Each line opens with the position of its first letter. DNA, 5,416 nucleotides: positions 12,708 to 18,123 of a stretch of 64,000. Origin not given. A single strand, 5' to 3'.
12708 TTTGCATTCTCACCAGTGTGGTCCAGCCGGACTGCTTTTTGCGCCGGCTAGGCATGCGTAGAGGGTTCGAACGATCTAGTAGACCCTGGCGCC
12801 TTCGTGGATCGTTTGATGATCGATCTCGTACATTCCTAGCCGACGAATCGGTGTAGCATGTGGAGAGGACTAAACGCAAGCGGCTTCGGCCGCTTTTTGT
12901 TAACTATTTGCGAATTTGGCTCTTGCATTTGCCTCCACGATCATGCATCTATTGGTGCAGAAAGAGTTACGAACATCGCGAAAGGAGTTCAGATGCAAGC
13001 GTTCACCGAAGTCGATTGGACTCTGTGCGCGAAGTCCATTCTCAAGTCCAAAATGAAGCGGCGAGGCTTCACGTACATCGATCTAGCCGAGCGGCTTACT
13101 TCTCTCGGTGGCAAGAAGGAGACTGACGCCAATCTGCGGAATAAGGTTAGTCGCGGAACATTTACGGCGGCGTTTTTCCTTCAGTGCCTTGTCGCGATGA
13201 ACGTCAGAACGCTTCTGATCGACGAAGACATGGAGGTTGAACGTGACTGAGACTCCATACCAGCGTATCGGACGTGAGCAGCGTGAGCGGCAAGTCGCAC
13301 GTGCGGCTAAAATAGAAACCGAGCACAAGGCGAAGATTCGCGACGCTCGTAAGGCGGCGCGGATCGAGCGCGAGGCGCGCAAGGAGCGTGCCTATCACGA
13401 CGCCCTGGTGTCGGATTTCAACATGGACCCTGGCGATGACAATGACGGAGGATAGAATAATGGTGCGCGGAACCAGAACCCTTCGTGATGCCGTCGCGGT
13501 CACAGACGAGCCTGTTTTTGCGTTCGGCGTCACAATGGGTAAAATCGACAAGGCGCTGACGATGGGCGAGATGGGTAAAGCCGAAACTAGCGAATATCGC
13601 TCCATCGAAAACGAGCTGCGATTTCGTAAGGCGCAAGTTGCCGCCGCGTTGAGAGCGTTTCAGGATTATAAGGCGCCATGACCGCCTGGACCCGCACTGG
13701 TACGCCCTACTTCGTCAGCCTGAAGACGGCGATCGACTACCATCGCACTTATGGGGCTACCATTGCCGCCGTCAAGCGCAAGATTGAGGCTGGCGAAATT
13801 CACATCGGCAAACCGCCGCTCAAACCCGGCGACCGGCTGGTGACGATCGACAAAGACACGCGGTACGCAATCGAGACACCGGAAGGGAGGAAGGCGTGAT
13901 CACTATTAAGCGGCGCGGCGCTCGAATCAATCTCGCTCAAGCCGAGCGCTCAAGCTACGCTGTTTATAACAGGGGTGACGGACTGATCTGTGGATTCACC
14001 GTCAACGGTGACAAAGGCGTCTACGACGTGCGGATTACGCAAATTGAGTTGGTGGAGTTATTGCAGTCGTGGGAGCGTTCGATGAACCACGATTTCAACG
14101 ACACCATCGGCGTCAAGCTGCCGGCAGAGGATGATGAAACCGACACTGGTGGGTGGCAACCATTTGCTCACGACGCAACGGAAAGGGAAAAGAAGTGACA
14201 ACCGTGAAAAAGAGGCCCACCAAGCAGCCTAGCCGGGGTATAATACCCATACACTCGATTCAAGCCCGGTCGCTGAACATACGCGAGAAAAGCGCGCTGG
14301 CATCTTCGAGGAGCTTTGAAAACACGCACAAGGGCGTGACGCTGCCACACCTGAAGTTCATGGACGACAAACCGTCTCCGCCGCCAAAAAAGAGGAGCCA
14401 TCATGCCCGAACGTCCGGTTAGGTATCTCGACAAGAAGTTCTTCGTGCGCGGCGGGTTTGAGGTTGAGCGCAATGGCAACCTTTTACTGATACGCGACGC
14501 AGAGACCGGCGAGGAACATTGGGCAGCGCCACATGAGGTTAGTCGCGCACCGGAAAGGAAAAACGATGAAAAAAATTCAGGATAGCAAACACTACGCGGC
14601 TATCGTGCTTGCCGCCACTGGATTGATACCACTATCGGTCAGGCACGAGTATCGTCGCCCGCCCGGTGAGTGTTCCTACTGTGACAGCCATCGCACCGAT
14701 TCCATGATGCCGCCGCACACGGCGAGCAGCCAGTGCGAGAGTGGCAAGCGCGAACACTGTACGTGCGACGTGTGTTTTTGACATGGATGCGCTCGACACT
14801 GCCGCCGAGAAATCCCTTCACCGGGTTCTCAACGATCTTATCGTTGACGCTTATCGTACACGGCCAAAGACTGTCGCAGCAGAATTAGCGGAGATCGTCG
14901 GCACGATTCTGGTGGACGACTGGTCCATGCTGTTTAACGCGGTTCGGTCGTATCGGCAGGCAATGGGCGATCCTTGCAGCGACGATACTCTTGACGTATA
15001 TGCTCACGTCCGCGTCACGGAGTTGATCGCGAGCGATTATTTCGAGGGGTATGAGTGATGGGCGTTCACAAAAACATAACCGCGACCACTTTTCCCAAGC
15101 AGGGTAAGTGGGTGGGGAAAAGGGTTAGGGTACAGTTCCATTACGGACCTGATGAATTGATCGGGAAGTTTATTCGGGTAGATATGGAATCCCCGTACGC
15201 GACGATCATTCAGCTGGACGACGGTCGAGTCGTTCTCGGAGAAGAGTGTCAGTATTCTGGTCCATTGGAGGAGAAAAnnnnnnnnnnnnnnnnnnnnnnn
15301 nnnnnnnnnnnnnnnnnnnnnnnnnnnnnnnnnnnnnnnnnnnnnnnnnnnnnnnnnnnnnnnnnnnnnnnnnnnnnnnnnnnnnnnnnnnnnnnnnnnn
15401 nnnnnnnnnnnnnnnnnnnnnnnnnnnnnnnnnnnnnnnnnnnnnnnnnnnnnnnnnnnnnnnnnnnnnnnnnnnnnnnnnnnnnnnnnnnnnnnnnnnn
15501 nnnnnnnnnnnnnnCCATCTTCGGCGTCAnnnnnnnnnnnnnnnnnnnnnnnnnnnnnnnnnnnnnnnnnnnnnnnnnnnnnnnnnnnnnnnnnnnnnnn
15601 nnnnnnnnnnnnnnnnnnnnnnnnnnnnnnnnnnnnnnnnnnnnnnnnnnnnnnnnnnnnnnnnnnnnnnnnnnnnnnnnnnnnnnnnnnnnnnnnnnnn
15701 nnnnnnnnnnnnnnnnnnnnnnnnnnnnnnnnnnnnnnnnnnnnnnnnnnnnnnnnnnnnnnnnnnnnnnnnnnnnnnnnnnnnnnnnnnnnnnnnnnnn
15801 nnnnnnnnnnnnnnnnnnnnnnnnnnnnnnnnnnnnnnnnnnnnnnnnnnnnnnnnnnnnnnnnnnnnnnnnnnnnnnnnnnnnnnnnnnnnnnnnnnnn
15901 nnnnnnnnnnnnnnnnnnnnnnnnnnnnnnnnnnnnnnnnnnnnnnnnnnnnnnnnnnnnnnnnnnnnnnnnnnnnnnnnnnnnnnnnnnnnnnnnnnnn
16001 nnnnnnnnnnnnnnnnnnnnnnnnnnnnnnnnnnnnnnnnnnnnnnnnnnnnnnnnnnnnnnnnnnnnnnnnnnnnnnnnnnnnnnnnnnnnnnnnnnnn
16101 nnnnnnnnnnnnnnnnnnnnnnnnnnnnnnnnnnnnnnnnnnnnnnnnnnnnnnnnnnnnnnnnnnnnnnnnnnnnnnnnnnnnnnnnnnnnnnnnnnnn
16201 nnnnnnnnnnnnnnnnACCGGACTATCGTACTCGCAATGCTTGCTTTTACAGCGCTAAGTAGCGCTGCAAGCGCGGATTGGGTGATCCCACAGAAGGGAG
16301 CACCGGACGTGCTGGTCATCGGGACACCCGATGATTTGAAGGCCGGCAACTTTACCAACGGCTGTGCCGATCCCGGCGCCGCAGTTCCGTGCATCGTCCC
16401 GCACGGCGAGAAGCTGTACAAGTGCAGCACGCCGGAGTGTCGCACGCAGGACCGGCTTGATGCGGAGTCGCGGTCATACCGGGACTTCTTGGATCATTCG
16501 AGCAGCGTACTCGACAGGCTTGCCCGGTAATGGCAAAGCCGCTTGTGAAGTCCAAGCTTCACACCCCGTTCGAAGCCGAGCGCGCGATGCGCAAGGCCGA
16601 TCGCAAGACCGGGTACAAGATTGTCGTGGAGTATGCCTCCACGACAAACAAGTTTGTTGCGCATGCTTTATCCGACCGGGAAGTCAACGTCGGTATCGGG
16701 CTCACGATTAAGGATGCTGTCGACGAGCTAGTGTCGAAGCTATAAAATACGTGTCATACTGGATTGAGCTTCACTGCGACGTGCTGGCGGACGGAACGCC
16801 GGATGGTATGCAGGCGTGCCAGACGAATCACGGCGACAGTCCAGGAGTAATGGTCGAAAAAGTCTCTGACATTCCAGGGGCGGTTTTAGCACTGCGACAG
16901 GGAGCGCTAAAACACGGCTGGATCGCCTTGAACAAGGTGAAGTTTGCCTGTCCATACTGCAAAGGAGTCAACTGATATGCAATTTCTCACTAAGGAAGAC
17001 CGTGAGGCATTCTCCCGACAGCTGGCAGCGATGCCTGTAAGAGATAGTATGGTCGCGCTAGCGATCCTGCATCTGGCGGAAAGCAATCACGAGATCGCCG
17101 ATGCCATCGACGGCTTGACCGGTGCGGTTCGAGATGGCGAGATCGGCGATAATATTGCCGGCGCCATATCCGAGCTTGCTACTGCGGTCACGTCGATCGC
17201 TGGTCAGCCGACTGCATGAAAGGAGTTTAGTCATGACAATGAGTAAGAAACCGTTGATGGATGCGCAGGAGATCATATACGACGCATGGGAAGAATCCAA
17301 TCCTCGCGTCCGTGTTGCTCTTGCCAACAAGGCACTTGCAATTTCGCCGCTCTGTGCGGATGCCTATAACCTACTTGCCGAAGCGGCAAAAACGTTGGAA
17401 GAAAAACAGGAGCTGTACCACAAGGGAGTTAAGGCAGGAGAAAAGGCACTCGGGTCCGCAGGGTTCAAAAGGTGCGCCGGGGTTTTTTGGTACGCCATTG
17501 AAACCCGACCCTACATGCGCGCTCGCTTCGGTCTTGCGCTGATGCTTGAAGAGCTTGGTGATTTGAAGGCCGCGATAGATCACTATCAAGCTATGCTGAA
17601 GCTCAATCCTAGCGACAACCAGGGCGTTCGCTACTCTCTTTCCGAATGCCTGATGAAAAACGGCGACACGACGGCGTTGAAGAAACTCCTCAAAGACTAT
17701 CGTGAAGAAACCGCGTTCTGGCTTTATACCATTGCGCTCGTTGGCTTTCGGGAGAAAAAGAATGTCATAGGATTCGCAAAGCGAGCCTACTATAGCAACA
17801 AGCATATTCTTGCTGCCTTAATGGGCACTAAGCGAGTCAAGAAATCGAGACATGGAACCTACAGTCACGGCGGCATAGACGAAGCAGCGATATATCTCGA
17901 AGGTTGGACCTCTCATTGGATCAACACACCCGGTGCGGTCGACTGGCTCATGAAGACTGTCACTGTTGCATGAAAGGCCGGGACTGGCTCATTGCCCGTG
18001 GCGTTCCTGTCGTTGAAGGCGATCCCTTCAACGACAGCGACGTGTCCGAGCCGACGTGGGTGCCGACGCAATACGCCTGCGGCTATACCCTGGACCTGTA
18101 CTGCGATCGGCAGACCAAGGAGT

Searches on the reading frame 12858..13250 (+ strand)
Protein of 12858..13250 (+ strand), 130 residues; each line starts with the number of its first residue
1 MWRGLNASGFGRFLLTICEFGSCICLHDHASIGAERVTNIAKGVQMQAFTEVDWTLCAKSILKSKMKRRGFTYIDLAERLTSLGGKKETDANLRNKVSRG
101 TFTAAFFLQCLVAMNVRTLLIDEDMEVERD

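Call 47: search_protein_families(library=pfam, proteins=[window:12858-13250:+], max_evalue=0.1)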
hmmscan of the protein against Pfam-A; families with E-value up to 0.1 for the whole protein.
window:12858-13250:+ (130 aa): 2 families
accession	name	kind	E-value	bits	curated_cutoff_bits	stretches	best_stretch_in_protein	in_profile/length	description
PF20075.5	DUF6471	-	7.5e-25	87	26.8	1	54-119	1-65/65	Domain of unknown function (DUF6471)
PF09818.15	ABC_ATPase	-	0.049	13.1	23.2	1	68-125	129-185/283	P-loop domain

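Call 79: search_solved_structures(query=window:12858-13250:+, max_evalue=1)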
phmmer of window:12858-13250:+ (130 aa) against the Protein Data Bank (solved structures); distinct sequences matched with E-value up to 1: 0.

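Call 102: search_protein_families(library=phrogs, proteins=[window:12858-13250:+], max_evalue=0.01)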
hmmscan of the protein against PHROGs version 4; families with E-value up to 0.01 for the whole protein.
window:12858-13250:+ (130 aa): 0 families

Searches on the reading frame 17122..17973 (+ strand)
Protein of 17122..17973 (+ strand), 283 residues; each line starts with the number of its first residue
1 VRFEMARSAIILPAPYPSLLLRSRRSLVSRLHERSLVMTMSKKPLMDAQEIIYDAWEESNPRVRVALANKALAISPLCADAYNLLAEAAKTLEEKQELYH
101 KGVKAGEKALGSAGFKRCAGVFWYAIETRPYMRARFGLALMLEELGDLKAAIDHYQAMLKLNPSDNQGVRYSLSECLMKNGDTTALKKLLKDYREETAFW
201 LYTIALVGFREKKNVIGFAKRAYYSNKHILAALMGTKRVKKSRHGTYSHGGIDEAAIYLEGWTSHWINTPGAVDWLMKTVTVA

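Call 47: search_protein_families(library=pfam, proteins=[window:17122-17973:+], max_evalue=0.1)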
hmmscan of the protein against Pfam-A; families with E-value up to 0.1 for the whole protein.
window:17122-17973:+ (283 aa): 16 families
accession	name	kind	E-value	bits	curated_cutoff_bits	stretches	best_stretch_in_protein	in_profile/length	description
PF04184.18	ST7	-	3.1e-08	33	24.3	1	42-113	159-231/533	ST7 protein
PF13432.12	TPR_16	-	1.2e-07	32.5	32.7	1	125-165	23-64/65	Tetratricopeptide repeat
PF13428.12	TPR_14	-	7e-07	29.8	23.5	1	133-166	2-35/44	Tetratricopeptide repeat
PF14559.12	TPR_19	-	1.9e-06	28.5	25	1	144-196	3-54/68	Tetratricopeptide repeat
PF00515.34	TPR_1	-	2.6e-06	27.4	27.8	1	134-165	3-34/34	Tetratricopeptide repeat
PF07719.23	TPR_2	-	4.7e-06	26.8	27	1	134-165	3-34/34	Tetratricopeptide repeat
PF24575.1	TPR_Slam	-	3.4e-05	24.6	35.2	1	135-186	50-100/104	Surface lipoprotein assembly modifier, N-terminal TPR repeats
PF13181.12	TPR_8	-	5.5e-05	23.5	25.7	1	133-164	2-33/34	Tetratricopeptide repeat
PF13414.12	TPR_11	-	0.0002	21.4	26.8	1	144-165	6-27/42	TPR repeat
PF13646.12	HEAT_2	-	0.0023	18.6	27.7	0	142-192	21-70/88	HEAT repeats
PF13424.12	TPR_12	-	0.0072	16.9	30.1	0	133-159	46-72/77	Tetratricopeptide repeat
PF13174.12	TPR_6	-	0.0074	17.3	26.3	1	134-164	2-32/33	Tetratricopeptide repeat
PF13431.12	TPR_17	-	0.0094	16.6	24.4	0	67-90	1-24/34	Tetratricopeptide repeat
PF13371.12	TPR_9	-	0.017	15.6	35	1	135-167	32-64/73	Tetratricopeptide repeat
PF22047.1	RecJ_C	-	0.029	15.1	30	0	121-155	45-79/110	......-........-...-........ exonuclease RecJ C-terminal domain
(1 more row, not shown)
